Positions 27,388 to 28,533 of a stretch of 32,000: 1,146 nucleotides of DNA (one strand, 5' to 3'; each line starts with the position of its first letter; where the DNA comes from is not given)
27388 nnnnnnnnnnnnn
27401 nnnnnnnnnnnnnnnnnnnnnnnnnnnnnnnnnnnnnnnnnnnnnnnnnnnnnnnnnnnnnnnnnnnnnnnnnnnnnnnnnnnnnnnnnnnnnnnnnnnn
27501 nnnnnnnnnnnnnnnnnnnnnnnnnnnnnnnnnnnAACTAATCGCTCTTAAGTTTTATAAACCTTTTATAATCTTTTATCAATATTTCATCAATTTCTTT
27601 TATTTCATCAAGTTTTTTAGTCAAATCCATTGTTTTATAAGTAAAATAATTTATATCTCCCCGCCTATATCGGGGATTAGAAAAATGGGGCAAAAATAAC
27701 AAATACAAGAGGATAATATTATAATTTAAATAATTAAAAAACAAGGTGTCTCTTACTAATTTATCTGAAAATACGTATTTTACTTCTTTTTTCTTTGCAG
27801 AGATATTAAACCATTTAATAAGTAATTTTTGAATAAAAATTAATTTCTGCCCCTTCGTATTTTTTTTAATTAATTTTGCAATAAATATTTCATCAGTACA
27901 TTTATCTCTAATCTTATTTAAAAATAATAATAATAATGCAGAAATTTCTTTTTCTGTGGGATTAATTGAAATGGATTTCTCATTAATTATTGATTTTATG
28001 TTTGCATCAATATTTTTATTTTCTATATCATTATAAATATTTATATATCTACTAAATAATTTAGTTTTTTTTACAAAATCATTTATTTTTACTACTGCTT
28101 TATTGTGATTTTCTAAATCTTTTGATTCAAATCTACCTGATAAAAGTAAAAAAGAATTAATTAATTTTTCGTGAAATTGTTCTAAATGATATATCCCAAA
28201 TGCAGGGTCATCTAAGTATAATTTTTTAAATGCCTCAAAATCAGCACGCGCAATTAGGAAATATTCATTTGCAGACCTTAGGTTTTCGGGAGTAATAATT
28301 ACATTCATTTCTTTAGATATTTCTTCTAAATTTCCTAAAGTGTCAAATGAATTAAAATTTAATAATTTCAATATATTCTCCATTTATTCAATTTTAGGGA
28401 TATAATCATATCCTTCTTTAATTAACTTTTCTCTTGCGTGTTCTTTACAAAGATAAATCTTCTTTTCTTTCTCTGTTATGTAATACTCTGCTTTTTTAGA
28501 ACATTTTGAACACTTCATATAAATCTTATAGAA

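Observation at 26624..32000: Candidate undescribed defence system: packed operon of at least seven genes combining a Res-like helicase-nuclease, two HEPN-motif proteins, a HEPN-like protein, a Cas4-like Fe-S nuclease, a zinc-ribbon mini-protein and an orphan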

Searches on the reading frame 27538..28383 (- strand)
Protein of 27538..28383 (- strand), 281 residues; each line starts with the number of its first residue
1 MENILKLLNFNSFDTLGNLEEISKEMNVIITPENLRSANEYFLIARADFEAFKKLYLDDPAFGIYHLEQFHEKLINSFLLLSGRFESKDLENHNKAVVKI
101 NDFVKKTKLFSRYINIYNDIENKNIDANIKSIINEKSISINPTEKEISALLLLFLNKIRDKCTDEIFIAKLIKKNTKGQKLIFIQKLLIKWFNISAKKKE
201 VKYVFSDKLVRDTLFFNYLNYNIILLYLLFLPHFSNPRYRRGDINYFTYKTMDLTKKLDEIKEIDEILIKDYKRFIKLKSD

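Call 5: search_protein_families(library=pfam, proteins=[window:27538-28383:-], max_evalue=1)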
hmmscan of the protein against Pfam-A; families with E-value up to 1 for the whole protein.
window:27538-28383:- (281 aa): 1 family
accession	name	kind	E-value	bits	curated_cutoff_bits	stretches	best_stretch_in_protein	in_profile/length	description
PF12687.12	DUF3801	-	0.25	11.8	24.1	1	145-206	2-63/131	Protein of unknown function (DUF3801)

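Call 6: search_protein_families(library=padloc, proteins=[window:27538-28383:-], max_evalue=1)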
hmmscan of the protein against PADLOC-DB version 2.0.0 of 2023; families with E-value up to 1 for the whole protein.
window:27538-28383:- (281 aa): 0 families

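Call 8: search_protein_families(library=ncbifam, proteins=[window:27538-28383:-], max_evalue=1)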
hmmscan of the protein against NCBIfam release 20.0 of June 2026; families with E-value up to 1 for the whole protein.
window:27538-28383:- (281 aa): 0 families

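Call 10: search_protein_families(library=phrogs, proteins=[window:27538-28383:-], max_evalue=1)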
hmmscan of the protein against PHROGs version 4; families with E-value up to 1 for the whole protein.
window:27538-28383:- (281 aa): 3 families
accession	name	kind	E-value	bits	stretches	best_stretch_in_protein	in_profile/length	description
phrog_34922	-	unknown function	0.1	13.7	0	87-121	16-50/92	-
phrog_17917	-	unknown function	0.17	13.1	1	106-136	40-70/77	-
phrog_16154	-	unknown function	0.22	11.8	1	202-238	103-139/207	-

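Call 47: search_protein_representatives(protein=window:27538-28383:-)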
Query: 281 residues. Proteins with E-value up to 0.001 (for the whole library): 18; up to 1e-10: 3; up to 1e-30: 2. The best 18 are listed.
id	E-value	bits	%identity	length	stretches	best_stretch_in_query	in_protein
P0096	8.5e-96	337.0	67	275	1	4-279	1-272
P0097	5.6e-51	190.1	41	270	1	14-276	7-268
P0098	5.4e-22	95.1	34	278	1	5-265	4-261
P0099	8.0e-10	55.2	26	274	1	37-273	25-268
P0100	3.0e-09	53.3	25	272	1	29-251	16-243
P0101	4.2e-09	52.8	22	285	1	38-280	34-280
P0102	4.5e-08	49.5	26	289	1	26-279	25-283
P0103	8.4e-08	48.6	27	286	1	19-269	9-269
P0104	9.5e-08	48.4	31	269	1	15-255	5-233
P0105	6.4e-07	45.7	27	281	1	36-274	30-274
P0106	6.5e-07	45.7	24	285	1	21-266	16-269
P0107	3.0e-06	43.5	34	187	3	170-238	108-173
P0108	4.3e-06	43.0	25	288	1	37-271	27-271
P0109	9.1e-06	41.9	27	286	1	29-269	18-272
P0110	1.3e-04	38.1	28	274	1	12-242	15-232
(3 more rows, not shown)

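Call 49: search_protein_families(library=pfam, alignment_id=A5, max_evalue=0.1)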
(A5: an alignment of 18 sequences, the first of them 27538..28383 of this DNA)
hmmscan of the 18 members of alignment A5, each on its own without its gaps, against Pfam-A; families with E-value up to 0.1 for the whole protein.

A. member 1, window:27538-28383:- (281 aa): 0 families

B. families by the number of members that match (of 18 scanned): 15 families
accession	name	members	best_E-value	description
PF05168.19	HEPN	14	1e-10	HEPN domain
PF18728.6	HEPN_AbiV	2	0.03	AbiV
PF10437.14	Lip_prot_lig_C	1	0.0066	Bacterial lipoate protein ligase C-terminus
PF03993.17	DUF349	1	0.011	Domain of Unknown Function (DUF349)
PF23243.1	HEAT_HEATR1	1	0.02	HEATR1-like, HEAT repeats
PF03938.19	OmpH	1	0.03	Outer membrane protein (OmpH-like)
PF05218.19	DUF713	1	0.04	Protein of unknown function (DUF713)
PF16785.10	SMBP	1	0.04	Small metal-binding protein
PF01043.26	SecA_PP_bind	1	0.049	SecA preprotein cross-linking domain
PF15129.11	ALKL1_2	1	0.05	ALK and LTK ligand 1/2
PF13864.11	Enkurin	1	0.066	Calmodulin-binding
PF23055.1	DUF7041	1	0.068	Domain of unknown function (DUF7041)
PF07993.18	NAD_binding_4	1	0.078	Male sterility protein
PF06337.17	DUSP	1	0.083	DUSP domain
PF08609.16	Fes1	1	0.091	Nucleotide exchange factor Fes1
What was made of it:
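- On HEPN superfamily, 281-aa protein: 14 of 18 family members hit PF05168, best 1e-10 (call 49).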

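Call 50: search_solved_structures(query=A5, max_evalue=10, show_alignments=3)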
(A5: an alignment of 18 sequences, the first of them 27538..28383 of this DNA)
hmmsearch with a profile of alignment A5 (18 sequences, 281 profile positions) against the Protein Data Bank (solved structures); distinct sequences matched with E-value up to 10: 12.
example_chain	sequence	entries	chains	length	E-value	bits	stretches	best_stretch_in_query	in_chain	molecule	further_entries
2fh0_A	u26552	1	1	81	0.024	16.9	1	95-163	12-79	Hypothetical 16.0 kDa protein in ABF2-CHL12 intergenic region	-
6msp_A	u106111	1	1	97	0.026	16.8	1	85-156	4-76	De novo Designed Protein Foldit3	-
2jxn_A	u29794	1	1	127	0.037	16.3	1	96-164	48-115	Uncharacterized protein YMR074C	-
1wol_A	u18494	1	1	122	0.09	15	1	32-82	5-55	122aa long conserved hypothetical protein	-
1o3u_A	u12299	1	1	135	0.1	14.8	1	37-73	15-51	conserved hypothetical protein TM0613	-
5cwh_A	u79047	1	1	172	0.13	14.5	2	121-213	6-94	Designed helical repeat protein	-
3zpj_A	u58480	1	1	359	0.16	14.1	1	142-199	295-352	TON_1535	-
1nh9_A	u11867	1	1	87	0.17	14.1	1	119-168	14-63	DNA-binding protein Alba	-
5h78_A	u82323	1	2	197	0.57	12.4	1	119-213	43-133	cAMP-dependent protein kinase type II-alpha regulatory subunit,DHR14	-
1no1_A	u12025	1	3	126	0.64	12.2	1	77-171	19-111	replisome organizer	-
2dj6_A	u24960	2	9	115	0.64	12.2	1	82-131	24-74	hypothetical protein PH0634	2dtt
5h7c_A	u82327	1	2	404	2.3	10.4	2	120-213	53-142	Immunoglobulin G-binding protein A, DHR14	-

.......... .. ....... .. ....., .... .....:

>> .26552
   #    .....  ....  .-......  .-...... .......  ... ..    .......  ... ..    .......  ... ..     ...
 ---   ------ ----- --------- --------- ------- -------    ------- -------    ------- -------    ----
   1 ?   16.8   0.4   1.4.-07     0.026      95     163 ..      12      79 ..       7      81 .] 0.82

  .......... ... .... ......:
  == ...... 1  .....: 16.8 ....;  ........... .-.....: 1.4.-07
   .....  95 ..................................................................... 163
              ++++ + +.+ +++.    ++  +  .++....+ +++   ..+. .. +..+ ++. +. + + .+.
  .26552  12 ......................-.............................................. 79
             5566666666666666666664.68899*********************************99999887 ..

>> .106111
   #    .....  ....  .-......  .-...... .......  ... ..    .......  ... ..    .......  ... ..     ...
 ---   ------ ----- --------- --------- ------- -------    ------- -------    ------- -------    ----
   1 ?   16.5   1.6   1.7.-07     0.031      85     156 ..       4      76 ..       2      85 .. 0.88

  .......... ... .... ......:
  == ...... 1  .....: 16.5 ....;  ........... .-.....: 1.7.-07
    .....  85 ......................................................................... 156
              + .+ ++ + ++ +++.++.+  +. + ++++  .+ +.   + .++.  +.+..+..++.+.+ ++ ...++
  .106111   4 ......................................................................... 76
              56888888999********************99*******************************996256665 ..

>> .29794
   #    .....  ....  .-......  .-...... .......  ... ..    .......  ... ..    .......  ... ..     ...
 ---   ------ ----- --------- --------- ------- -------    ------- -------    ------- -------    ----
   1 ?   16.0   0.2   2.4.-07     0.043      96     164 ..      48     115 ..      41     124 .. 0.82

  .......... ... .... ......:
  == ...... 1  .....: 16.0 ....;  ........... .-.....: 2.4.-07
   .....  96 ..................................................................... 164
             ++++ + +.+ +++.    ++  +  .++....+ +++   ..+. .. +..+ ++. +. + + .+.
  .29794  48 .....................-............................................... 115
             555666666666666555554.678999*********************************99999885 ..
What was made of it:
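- On HEPN superfamily, 281-aa protein: The family profile touches HEPN structures 1wol and 1o3u, but weakly, at E about 0.1 (call 50).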

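Call 63: find_related_loci(query=A6, collection=genome_contigs, flank=6000)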
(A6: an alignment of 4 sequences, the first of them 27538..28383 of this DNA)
Query A6 (281 aa) in genome_contigs; peptide patterns used: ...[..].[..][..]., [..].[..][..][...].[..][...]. (x = any residue, [..] = any of these).
598 stretches matched a pattern, but none encodes a relative of the query by tblastn (E <= 1e-3).

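Call 64: find_related_loci(query=A6, collection=metagenome_contigs, flank=6000)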
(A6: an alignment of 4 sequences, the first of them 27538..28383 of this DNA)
Query A6 (281 aa) in metagenome_contigs; peptide patterns used: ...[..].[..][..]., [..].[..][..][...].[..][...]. (x = any residue, [..] = any of these).
600 stretches matched a pattern (row limit reached: there are more); 1 encode a relative of the query (tblastn E <= 1e-3); 1 distinct loci.
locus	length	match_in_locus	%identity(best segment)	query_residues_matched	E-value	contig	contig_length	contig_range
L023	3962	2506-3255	26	40-274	8e-13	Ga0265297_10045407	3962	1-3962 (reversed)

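Call 72: search_protein_families(library=pfam, proteins=[L028:8188-8568:+, L027:2090-2551:+], max_evalue=0.1)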
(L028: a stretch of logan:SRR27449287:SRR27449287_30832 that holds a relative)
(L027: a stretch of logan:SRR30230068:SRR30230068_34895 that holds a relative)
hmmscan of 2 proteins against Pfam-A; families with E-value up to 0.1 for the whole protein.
L028:8188-8568:+ (126 aa): 1 family
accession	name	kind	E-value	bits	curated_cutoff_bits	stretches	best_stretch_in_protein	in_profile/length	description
PF06150.17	ChaB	-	0.021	15.8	27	1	61-85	8-35/60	ChaB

L027:2090-2551:+ (153 aa): 0 families

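Call 90: search_protein_families(library=padloc, proteins=[L027:2090-2551:+, L028:8188-8568:+], max_evalue=0.01)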
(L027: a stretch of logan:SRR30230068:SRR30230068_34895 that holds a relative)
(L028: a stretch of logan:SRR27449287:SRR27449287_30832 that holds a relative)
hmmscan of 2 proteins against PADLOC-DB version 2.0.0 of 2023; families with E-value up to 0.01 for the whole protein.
L027:2090-2551:+ (153 aa): 0 families

L028:8188-8568:+ (126 aa): 0 families

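Call 106: find_encoding_contigs(protein=P0096, flank=8000, max_places=3)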
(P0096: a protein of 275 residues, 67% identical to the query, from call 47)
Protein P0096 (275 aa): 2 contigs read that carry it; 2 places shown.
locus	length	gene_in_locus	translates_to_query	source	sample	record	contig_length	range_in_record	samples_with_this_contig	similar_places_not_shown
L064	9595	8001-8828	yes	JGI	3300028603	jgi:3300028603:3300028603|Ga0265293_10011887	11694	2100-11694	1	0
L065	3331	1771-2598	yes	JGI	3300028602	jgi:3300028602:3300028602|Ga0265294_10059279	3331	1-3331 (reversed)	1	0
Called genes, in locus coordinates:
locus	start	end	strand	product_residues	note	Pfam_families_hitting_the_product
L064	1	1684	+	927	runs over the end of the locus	PF00580:UvrD-helicase, PF13086:AAA_11 (weak), PF13245:AAA_19, PF13604:AAA_30 (faint), PF13361:UvrD_C, PF13538:UvrD_C_2 (faint), PF12705:PDDEXK_1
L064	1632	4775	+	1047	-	PF01555:N6_N4_Mtase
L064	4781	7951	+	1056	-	PF04851:ResIII, PF18766:SWI2_SNF2 (weak)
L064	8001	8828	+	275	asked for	-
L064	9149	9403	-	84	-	-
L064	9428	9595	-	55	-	?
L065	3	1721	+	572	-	?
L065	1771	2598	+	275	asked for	-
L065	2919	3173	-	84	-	-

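Call 107: find_encoding_contigs(protein=P0097, flank=8000, max_places=3)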
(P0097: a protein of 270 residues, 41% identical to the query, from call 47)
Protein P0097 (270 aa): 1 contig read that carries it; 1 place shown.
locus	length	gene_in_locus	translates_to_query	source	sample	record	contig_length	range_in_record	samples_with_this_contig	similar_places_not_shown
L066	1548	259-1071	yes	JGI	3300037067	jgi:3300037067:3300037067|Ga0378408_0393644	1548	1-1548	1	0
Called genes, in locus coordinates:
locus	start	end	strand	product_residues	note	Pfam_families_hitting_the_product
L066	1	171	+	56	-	?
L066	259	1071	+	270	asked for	-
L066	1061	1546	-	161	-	?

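Call 108: find_encoding_contigs(protein=P0098, flank=8000, max_places=3)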
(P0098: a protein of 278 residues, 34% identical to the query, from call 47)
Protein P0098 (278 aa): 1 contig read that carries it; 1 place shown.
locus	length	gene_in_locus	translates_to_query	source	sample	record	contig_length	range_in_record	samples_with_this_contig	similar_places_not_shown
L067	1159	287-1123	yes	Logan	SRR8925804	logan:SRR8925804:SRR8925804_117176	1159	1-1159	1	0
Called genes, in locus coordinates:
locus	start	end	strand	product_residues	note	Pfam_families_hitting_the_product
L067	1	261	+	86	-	?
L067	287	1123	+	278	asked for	-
